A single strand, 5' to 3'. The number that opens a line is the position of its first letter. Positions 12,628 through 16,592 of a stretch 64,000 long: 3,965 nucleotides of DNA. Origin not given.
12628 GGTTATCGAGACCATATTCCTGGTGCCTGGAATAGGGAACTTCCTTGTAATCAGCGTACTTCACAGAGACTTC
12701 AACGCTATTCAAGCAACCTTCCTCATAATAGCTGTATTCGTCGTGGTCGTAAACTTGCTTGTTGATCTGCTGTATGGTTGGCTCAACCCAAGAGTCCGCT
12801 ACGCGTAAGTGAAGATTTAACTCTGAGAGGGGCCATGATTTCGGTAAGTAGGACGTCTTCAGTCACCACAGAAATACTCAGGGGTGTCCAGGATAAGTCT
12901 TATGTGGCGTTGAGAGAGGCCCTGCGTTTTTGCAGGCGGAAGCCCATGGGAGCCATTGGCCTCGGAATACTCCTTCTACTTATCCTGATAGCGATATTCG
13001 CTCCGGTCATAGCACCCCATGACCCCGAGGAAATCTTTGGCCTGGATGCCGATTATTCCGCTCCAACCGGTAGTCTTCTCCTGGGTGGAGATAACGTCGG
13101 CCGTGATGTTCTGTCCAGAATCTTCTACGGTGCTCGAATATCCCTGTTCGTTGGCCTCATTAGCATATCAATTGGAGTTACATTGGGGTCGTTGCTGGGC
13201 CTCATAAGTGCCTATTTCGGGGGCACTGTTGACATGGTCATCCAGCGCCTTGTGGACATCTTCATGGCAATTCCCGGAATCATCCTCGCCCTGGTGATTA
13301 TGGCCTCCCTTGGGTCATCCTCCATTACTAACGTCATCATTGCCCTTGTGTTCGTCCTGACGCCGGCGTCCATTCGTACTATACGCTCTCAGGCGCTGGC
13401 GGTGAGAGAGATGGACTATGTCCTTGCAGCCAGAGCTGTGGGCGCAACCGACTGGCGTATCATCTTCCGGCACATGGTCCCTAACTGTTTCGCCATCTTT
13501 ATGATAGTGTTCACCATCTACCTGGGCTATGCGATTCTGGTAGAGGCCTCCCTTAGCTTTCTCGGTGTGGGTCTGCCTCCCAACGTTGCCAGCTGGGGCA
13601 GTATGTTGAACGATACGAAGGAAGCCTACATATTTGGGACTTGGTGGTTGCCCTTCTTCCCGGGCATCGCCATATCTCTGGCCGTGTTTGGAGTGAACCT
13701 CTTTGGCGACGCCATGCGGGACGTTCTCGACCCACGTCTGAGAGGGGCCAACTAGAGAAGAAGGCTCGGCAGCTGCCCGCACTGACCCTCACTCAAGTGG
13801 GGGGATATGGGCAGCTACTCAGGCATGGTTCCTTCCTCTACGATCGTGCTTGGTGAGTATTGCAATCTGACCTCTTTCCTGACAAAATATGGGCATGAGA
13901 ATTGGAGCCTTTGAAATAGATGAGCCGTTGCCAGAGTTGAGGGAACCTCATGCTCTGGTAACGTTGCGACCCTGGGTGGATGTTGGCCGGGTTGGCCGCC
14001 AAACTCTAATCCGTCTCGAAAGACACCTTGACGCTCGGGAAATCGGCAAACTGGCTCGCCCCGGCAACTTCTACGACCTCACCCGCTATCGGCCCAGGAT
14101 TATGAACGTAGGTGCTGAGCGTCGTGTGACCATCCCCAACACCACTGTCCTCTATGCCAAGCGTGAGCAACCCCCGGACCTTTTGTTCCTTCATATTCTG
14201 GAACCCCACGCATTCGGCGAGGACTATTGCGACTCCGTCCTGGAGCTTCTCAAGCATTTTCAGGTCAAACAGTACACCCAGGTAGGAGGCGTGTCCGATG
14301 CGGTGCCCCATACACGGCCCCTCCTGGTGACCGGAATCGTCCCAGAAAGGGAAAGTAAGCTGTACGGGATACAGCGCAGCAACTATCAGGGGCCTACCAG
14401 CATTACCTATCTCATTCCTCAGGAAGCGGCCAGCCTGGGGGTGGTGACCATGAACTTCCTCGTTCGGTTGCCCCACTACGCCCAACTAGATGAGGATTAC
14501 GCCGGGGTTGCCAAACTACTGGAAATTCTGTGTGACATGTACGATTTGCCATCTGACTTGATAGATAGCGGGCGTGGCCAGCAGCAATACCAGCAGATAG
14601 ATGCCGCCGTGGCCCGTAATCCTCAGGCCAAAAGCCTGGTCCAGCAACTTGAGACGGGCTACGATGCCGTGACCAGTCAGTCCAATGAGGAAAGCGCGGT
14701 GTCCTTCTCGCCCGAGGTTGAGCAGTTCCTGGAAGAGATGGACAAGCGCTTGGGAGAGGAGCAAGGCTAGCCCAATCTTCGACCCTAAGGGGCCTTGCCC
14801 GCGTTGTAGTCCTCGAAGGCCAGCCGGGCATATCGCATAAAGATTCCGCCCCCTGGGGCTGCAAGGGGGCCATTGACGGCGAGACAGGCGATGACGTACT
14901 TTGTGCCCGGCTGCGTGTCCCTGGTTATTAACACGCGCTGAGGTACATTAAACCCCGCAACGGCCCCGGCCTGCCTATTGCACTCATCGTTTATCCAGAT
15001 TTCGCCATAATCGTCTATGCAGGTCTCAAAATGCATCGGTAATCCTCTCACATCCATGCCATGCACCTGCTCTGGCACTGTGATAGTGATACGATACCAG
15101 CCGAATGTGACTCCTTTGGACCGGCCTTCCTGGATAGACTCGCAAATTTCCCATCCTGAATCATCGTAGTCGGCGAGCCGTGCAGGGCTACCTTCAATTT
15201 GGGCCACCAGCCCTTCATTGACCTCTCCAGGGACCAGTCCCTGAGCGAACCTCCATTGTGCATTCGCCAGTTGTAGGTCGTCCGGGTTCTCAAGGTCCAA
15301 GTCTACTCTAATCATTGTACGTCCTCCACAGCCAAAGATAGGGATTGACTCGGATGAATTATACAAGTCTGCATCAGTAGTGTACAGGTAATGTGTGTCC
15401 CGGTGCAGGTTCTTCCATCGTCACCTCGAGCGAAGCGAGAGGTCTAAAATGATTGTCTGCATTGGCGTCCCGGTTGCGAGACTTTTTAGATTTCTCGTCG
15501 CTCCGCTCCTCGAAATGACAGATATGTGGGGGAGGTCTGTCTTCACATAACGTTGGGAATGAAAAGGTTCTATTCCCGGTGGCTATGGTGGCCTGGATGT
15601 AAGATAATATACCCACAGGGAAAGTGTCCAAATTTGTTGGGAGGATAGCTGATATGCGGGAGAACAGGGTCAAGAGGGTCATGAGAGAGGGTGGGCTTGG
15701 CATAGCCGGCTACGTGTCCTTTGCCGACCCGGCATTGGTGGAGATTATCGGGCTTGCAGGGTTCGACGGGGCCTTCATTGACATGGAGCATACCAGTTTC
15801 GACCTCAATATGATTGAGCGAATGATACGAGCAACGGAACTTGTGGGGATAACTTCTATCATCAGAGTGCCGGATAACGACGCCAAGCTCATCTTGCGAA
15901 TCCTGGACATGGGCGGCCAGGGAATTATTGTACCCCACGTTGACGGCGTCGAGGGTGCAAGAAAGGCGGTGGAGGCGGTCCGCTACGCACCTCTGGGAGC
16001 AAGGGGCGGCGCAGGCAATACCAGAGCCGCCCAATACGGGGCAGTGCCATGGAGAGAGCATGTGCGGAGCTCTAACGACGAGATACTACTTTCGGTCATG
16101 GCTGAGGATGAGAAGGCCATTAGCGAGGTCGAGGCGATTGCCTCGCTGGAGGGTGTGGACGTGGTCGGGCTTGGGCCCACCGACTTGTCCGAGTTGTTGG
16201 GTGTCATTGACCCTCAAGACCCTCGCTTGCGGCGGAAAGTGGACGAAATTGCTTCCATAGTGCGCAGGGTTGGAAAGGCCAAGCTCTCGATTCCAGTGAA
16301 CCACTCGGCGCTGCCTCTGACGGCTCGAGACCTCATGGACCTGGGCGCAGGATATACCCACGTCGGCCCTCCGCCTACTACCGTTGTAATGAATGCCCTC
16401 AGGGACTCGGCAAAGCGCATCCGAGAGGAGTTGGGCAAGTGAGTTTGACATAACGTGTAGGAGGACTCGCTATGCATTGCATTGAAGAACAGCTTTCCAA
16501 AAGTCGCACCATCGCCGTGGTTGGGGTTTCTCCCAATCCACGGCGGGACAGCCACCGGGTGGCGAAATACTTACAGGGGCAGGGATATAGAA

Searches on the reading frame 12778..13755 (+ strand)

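Call 9: search_protein_families(library=pfam, proteins=[window:12778-13755:+])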
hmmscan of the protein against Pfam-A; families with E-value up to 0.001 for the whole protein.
window:12778-13755:+ (325 aa): 2 families
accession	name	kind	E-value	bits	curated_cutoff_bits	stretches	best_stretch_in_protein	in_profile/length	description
PF00528.27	BPD_transp_1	-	8.3e-32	110.8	26.4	1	137-322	1-183/184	Binding-protein-dependent transport system inner membrane component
PF12911.12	OppC_N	-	6.4e-12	45.6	23.9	1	45-96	3-53/53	N-terminal TM domain of oligopeptide transport permease C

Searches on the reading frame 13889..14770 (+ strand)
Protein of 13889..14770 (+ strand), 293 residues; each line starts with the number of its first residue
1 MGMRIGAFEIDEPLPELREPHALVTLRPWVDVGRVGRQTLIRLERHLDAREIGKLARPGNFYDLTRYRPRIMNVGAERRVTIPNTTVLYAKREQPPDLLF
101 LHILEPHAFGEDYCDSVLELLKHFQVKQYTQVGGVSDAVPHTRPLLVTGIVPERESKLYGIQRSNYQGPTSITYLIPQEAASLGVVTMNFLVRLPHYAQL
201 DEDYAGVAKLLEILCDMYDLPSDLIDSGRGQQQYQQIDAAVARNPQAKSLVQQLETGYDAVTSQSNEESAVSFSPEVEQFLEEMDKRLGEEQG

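Call 9: search_protein_families(library=pfam, proteins=[window:13889-14770:+])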
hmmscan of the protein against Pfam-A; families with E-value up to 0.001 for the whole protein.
window:13889-14770:+ (293 aa): 1 family
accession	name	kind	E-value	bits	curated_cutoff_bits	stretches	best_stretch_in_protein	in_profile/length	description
PF09754.15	PAC2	-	1.8e-27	97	25.8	1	26-224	2-197/215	PAC2 family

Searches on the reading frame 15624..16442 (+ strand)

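Call 9: search_protein_families(library=pfam, proteins=[window:15624-16442:+])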
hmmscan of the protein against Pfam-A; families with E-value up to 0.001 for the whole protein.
window:15624-16442:+ (272 aa): 1 family
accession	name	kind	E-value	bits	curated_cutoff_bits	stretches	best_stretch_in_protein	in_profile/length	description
PF03328.21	HpcH_HpaI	-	2.5e-22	79.7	25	1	30-199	5-166/221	HpcH/HpaI aldolase/citrate lyase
